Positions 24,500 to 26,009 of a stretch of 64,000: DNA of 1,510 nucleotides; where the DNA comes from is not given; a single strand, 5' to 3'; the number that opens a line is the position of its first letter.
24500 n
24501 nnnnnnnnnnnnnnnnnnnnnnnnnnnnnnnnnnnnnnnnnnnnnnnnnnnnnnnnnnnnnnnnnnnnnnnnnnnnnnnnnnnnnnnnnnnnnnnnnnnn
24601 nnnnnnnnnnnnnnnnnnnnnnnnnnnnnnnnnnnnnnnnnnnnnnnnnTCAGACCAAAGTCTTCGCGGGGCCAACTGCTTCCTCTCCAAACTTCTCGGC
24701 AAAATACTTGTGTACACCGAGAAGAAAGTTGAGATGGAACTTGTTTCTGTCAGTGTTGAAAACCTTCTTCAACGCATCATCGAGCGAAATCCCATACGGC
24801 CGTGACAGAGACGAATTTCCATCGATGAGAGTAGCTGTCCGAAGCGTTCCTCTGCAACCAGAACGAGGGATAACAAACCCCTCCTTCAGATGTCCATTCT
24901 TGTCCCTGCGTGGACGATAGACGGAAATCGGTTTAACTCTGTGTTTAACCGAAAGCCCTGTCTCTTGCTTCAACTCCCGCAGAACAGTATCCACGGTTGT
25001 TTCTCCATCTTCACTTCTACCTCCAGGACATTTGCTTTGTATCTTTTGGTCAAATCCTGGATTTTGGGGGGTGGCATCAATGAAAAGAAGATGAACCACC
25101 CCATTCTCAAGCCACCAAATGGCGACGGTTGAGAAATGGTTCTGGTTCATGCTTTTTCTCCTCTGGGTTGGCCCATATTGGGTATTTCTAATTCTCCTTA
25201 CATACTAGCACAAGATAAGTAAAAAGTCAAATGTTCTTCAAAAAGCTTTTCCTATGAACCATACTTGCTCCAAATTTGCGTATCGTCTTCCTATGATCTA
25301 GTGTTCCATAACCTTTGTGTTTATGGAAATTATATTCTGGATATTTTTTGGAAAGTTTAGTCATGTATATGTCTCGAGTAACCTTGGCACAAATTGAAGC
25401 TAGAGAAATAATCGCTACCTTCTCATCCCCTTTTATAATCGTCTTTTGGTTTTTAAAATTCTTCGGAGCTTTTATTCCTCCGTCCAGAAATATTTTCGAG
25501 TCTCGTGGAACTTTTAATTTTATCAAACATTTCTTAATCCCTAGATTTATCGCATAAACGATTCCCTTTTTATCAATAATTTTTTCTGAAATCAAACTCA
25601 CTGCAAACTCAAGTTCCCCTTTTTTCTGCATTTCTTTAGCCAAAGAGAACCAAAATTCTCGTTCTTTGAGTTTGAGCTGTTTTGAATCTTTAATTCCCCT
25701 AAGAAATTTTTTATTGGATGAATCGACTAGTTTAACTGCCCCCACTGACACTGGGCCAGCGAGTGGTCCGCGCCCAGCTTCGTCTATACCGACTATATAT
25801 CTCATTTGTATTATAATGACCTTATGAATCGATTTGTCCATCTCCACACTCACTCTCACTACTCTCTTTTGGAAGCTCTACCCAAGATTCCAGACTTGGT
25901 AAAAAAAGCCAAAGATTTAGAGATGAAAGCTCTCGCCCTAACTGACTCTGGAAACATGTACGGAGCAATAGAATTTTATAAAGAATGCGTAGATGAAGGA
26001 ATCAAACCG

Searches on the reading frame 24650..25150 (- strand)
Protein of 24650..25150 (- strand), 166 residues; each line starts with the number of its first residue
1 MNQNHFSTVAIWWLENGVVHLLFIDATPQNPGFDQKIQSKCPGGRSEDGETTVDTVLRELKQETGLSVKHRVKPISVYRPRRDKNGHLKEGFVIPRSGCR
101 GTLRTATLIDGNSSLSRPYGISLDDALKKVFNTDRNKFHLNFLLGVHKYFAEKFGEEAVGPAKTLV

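Call 3: search_protein_families(library=pfam, proteins=[window:24650-25150:-], max_evalue=0.1)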
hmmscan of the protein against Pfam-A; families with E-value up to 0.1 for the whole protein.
window:24650-25150:- (166 aa): 2 families
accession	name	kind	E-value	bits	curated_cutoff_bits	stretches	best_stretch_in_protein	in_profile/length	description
PF00293.34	NUDIX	-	4.7e-08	33.5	21.1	1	9-81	6-72/134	NUDIX domain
PF07660.19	STN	-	0.098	12.9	28.4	0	49-70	21-42/52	Secretin and TonB N terminus short domain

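Call 4: search_protein_families(library=ncbifam, proteins=[window:24650-25150:-], max_evalue=0.1)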
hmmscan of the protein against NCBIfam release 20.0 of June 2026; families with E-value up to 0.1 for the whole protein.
window:24650-25150:- (166 aa): 10 families
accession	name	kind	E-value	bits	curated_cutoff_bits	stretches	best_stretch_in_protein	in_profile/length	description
TIGR02705.1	nudix_YtkD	equivalog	2.1e-05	24.1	154.4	1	41-70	49-78/156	RNA deprotection pyrophosphohydrolase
TIGR00586.1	mutt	equivalog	7.5e-05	22.7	97.9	1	22-70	19-65/129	8-oxo-dGTP diphosphatase MutT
NF006530.0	PRK08999.1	equivalog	0.0003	20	245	1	42-77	38-73/315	Nudix family hydrolase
NF008044.0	PRK10776.1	equivalog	0.00035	20.4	148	1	40-71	34-65/130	8-oxo-dGTP diphosphatase MutT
NF041652.1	Nud_hyd_Dein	equivalog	0.0042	17.3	200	1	40-78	46-83/152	Nudix hydrolase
NF003791.0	PRK05379.2-3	equivalog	0.0059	15.8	409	1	41-74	231-264/340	bifunctional nicotinamide-nucleotide adenylyltransferase/Nudix hydroxylase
NF006961.0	PRK09438.1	equivalog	0.041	13.4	103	1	44-70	39-65/151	dihydroneopterin triphosphate diphosphatase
NF007834.0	PRK10546.1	equivalog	0.047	13.5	156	1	34-71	27-64/135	pyrimidine (deoxy)nucleoside triphosphate diphosphatase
NF003788.0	PRK05379.1-5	equivalog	0.067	12.5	354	1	40-72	241-273/351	bifunctional nicotinamide-nucleotide adenylyltransferase/Nudix hydroxylase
NF001938.0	PRK00714.1-5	equivalog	0.1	12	116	0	36-69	44-77/172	RNA pyrophosphohydrolase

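Call 43: search_solved_structures(query=window:24650-25150:-, max_evalue=1, show_alignments=1)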
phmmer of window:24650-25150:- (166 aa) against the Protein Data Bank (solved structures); distinct sequences matched with E-value up to 1: 45.
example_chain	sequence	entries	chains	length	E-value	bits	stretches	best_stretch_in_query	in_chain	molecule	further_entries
3id9_A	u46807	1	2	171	0.00027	24.1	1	40-71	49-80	MutT/NUDIX family protein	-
2fml_A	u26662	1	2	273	0.0014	21.8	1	40-87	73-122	MutT/nudix family protein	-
2yyh_A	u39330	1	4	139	0.0058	19.8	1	40-89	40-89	8-OXO-dGTPase domain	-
3fk9_A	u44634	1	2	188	0.018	18.1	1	41-70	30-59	Mutator MutT protein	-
1mut_A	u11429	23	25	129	0.027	17.6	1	40-70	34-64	NUCLEOSIDE TRIPHOSPHATE PYROPHOSPHOHYDROLASE | Mutator mutT protein | 7,8-dihydro-8-oxoguanine-triphosphatase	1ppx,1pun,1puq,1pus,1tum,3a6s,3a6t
3smd_A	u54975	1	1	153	0.057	16.5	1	41-78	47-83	MutT/NUDIX family protein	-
3gg6_A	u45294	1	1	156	0.066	16.3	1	41-69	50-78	Nucleoside diphosphate-linked moiety X motif 18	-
1sjy_A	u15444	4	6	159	0.069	16.3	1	31-79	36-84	MutT/nudix family protein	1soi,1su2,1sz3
3ees_A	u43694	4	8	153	0.11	15.7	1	27-68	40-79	Probable pyrophosphohydrolase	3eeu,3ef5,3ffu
2b06_A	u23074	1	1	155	0.21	14.7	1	41-70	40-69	MutT/nudix family protein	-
3h95_A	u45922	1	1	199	0.23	14.6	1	38-71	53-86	Nucleoside diphosphate-linked moiety X motif 6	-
3hhj_A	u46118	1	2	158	0.24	14.5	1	40-69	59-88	Mutator mutT protein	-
5mzf_A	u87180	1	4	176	0.27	14.4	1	43-71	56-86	MTH1 protein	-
4jzu_A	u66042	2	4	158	0.36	13.9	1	40-76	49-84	RNA PYROPHOSPHOHYDROLASE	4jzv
5mze_A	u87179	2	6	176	0.37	13.9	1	43-75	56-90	7,8-dihydro-8-oxoguanine triphosphatase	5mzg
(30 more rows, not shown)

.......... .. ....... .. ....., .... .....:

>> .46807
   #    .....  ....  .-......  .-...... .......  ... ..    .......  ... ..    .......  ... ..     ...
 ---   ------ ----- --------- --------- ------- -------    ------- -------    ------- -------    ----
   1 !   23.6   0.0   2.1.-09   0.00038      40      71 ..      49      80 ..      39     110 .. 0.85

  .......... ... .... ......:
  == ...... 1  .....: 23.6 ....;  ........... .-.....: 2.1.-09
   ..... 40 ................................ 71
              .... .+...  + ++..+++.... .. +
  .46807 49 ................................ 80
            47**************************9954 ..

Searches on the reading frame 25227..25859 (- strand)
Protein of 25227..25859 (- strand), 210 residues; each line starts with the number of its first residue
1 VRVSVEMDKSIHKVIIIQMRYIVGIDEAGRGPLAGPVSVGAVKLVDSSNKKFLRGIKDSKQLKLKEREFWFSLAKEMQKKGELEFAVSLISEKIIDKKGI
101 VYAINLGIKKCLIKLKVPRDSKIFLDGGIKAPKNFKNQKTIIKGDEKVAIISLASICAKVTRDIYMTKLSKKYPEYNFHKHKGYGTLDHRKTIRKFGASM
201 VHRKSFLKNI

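Call 3: search_protein_families(library=pfam, proteins=[window:25227-25859:-], max_evalue=0.1)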
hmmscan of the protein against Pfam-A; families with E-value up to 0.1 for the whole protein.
window:25227-25859:- (210 aa): 1 family
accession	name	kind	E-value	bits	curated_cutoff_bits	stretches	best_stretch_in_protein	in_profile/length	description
PF01351.25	RNase_HII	-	5.9e-33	114.9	25.8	1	23-207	1-197/199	Ribonuclease HII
